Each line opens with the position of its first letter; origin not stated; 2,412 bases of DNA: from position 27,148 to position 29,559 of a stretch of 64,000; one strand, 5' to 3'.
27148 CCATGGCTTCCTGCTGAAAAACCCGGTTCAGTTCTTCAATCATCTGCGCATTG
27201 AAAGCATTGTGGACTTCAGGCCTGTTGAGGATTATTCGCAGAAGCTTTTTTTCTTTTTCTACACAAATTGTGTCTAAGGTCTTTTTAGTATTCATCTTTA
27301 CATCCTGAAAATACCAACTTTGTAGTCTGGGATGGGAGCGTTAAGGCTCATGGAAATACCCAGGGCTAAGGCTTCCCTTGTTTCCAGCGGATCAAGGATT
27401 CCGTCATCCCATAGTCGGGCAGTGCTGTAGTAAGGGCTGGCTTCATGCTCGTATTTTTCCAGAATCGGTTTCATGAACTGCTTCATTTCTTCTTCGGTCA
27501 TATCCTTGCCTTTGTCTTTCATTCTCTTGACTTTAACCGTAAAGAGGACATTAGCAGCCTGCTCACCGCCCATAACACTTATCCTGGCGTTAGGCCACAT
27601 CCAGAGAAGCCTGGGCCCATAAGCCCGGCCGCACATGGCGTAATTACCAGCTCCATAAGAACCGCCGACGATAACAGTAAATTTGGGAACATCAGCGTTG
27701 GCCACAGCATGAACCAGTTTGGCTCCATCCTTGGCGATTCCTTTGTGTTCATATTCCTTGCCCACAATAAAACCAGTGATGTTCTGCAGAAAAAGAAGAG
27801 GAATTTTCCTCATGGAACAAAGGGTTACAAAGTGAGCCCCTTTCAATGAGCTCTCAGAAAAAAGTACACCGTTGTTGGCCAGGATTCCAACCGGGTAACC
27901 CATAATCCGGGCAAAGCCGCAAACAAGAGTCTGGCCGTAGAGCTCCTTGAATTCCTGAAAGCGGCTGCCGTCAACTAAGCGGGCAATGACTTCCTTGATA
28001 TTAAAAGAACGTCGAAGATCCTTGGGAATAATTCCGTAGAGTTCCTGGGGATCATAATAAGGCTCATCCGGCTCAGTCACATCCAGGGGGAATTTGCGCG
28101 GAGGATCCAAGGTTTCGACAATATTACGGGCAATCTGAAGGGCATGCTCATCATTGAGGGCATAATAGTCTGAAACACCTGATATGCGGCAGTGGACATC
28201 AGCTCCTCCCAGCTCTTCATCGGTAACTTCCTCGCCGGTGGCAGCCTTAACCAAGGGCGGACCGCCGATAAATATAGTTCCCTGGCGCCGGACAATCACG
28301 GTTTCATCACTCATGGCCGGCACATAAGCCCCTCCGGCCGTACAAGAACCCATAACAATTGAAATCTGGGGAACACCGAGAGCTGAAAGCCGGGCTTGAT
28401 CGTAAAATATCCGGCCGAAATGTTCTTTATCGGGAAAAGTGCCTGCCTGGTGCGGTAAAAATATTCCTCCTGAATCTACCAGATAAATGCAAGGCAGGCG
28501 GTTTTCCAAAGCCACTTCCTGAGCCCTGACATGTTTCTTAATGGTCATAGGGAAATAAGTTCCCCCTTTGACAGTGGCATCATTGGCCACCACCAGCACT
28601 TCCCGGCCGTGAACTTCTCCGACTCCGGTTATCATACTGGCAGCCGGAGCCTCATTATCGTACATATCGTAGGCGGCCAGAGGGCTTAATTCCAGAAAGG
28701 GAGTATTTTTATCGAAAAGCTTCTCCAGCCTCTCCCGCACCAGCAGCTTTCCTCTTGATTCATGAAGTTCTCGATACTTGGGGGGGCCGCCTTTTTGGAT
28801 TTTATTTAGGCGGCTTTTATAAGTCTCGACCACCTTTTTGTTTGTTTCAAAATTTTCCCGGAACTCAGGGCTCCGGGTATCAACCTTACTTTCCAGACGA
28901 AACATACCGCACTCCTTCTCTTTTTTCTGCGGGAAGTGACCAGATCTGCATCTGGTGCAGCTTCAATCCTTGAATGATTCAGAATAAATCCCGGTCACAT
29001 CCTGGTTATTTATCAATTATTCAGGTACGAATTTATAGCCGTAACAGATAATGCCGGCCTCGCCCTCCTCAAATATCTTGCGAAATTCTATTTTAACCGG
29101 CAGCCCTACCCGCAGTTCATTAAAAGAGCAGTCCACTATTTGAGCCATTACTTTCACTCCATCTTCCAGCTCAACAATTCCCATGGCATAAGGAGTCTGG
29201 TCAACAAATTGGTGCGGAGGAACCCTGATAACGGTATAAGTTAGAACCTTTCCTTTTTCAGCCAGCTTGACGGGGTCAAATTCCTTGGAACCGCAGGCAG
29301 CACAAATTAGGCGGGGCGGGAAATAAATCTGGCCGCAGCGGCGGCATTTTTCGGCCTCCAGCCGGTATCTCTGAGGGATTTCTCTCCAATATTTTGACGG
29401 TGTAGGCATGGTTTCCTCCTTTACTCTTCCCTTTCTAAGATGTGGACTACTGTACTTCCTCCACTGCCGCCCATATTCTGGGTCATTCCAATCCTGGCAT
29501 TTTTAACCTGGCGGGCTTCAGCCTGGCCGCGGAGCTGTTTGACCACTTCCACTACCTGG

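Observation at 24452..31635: Seven-gene operon fusing an archaeal-type HMGCS/thiolase/DUF35 trio to a split biotin carboxylase/methylcrotonyl-CoA carboxylase-like set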

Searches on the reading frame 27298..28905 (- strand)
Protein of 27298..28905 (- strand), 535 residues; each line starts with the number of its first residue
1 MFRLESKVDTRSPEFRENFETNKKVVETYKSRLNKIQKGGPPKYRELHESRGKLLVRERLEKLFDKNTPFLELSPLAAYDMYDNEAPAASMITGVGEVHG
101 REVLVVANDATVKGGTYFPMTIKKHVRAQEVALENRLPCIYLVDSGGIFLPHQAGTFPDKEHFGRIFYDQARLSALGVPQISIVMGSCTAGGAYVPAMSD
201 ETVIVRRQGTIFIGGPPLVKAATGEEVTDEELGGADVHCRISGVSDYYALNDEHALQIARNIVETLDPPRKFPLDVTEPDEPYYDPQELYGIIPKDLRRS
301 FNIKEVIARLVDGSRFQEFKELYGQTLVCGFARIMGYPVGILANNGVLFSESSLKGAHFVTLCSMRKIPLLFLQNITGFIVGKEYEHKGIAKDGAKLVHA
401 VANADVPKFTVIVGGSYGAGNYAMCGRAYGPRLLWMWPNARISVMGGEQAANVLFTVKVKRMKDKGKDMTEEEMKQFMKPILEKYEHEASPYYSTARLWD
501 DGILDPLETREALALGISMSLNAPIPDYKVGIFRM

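Call 3: search_protein_families(library=pfam, proteins=[window:27298-28905:-])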
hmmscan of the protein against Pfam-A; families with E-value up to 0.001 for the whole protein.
window:27298-28905:- (535 aa): 2 families
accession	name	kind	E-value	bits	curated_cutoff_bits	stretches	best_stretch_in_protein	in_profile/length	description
PF01039.27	Carboxyl_trans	-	6.2e-155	517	22.3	1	49-525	3-483/493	Carboxyl transferase domain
PF03255.19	ACCA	-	2.9e-11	43.5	23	1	89-205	92-213/310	Acetyl co-enzyme A carboxylase carboxyltransferase-like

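Call 4: search_protein_families(library=ncbifam, proteins=[window:27298-28905:-])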
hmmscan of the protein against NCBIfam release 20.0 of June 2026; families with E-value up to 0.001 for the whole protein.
window:27298-28905:- (535 aa): 8 families
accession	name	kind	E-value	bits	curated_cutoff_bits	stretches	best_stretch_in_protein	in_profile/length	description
TIGR01117.1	mmdA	subfamily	2.2e-99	333.6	998.8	1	25-517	2-492/512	methylmalonyl-CoA decarboxylase subunit alpha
NF041504.1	AccA_sub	subfamily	4.5e-13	49.2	300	2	89-204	39-159/257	carboxyltransferase subunit alpha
NF004344.0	PRK05724.1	equivalog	2.6e-10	40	357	1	90-205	97-217/319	acetyl-CoA carboxylase carboxyltransferase subunit alpha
TIGR00513.1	accA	equivalog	1.1e-08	34.9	319.3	1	93-203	100-215/321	acetyl-CoA carboxylase carboxyl transferase subunit alpha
NF005530.0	PRK07189.1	equivalog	2.7e-06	26.7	228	1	57-226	19-196/303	biotin-independent malonate decarboxylase subunit beta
TIGR03133.1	malonate_beta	equivalog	3.5e-06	26.5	278.15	1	88-229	46-189/274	biotin-independent malonate decarboxylase subunit beta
NF008971.0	PRK12319.1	equivalog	0.00041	20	406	0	124-204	86-163/256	acetyl-CoA carboxylase carboxyl transferase subunit alpha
TIGR00515.1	accD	equivalog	0.00047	19.6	317.45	0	89-227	108-243/285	acetyl-CoA carboxylase, carboxyltransferase subunit beta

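Call 6: search_solved_structures(query=window:27298-28905:-, max_evalue=1e-20)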
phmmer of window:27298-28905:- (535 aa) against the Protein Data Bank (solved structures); distinct sequences matched with E-value up to 1e-20: 46.
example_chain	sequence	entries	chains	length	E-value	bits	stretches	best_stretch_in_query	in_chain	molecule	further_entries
9tps_A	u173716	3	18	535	4.8e-226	754.7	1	2-535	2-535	Propionyl CoA carboxylase beta subunit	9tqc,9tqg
3u9r_B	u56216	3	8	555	3.1e-223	745.4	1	4-535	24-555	Methylcrotonyl-CoA carboxylase, beta-subunit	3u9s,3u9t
8j4z_J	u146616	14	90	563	7.8e-223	744.1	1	7-535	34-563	Methylcrotonoyl-CoA carboxylase beta chain, mitochondrial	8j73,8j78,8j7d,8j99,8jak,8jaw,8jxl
4q0g_A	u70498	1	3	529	4.1e-216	721.9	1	21-535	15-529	Probable acetyl-/propionyl-CoA carboxylase (Beta subunit) AccD1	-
9yx0_G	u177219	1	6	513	1.6e-214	716.6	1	25-535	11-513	Carboxyl transferase domain protein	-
8rth_B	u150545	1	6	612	9.6e-202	674.5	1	8-535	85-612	methylcrotonoyl-CoA carboxylase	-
8f41_B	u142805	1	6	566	3.2e-190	636.5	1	42-518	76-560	3-methylcrotonyl-CoA carboxylase, beta-subunit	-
8f3d_A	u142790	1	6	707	3.6e-190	636.3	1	42-525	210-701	3-methylcrotonyl-CoA carboxylase beta-subunit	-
5ikl_B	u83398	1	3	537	2.6e-136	458.6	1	4-519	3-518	Geranyl-CoA carboxylase, beta-subunit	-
1vrg_A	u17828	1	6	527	3.8e-86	293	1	24-514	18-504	propionyl-CoA carboxylase, beta subunit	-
1on3_A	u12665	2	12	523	5.5e-81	276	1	26-519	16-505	Methylmalonyl-CoA carboxyltransferase 12S subunit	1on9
7w5u_A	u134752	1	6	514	3.7e-77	263.4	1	37-520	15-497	Acetyl-CoA carboxylase complex, beta-chain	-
1x0u_A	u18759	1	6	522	4.1e-75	256.6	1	23-519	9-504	hypothetical methylmalonyl-CoA decarboxylase alpha subunit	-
2a7s_A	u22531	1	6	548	4.5e-72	246.6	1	20-517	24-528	Probable propionyl-CoA carboxylase beta chain 5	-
9t97_D5a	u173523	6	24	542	9.8e-72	245.5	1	44-516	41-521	Propionyl-CoA carboxylase beta chain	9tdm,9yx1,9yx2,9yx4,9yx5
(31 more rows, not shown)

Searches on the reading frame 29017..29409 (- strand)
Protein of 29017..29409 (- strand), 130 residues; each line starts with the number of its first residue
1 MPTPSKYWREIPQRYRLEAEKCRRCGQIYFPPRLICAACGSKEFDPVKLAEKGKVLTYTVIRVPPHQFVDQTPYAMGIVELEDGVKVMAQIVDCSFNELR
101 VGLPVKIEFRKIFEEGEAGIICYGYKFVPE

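Call 3: search_protein_families(library=pfam, proteins=[window:29017-29409:-])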
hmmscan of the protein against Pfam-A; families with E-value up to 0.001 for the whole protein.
window:29017-29409:- (130 aa): 2 families
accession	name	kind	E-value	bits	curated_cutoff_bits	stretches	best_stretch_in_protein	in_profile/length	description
PF01796.24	OB_ChsH2_C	-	2e-20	72.9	27.1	1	47-110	2-65/65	ChsH2, C-terminal OB-fold domain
PF12172.15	zf-ChsH2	-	1.9e-11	44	23.2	1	9-45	1-37/37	ChsH2, rubredoxin-like zinc ribbon domain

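Call 4: search_protein_families(library=ncbifam, proteins=[window:29017-29409:-])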
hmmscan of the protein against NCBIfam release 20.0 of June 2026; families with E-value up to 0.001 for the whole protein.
window:29017-29409:- (130 aa): 1 family
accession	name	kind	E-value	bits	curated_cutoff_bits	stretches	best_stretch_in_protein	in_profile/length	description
NF053627.1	BnzsclthlBbsAGT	equivalog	3e-13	50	250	1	17-126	36-141/145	benzoylsuccinyl-CoA thiolase subunit BbsA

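Call 68: search_solved_structures(query=window:29017-29409:-, max_evalue=0.001, show_alignments=1)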
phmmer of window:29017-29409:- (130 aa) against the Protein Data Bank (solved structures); distinct sequences matched with E-value up to 0.001: 8.
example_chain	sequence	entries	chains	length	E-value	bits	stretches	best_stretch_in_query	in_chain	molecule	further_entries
6esq_E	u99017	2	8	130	6.7e-38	132.8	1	6-129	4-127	Pfam DUF35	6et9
5m3k_B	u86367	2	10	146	2.1e-20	76.2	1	6-128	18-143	2,4-diacetylphloroglucinol biosynthesis protein PhlB | 2,4-diacetylphloroglucinol biosynthesis protein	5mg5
6ok1_B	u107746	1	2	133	5.2e-17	65.2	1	5-110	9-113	ChsH2(DUF35)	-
9skh_E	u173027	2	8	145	1.1e-15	60.9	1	6-129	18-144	2,4-diacetylphloroglucinol biosynthesis protein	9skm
9myr_B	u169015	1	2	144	3.1e-14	56.2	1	5-115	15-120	Acyl dehydratase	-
9vbo_H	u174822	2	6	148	9.6e-13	51.4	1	5-127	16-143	2,4-diacetylphloroglucinol biosynthesis protein PhlB family protein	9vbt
7pxp_A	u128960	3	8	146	3.4e-09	39.9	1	17-92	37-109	Benzoylsuccinyl-CoA thiolase subunit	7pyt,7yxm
6htj_A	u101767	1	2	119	1.3e-07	34.8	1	16-111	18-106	Nucleic-acid-binding protein containing a Zn-ribbon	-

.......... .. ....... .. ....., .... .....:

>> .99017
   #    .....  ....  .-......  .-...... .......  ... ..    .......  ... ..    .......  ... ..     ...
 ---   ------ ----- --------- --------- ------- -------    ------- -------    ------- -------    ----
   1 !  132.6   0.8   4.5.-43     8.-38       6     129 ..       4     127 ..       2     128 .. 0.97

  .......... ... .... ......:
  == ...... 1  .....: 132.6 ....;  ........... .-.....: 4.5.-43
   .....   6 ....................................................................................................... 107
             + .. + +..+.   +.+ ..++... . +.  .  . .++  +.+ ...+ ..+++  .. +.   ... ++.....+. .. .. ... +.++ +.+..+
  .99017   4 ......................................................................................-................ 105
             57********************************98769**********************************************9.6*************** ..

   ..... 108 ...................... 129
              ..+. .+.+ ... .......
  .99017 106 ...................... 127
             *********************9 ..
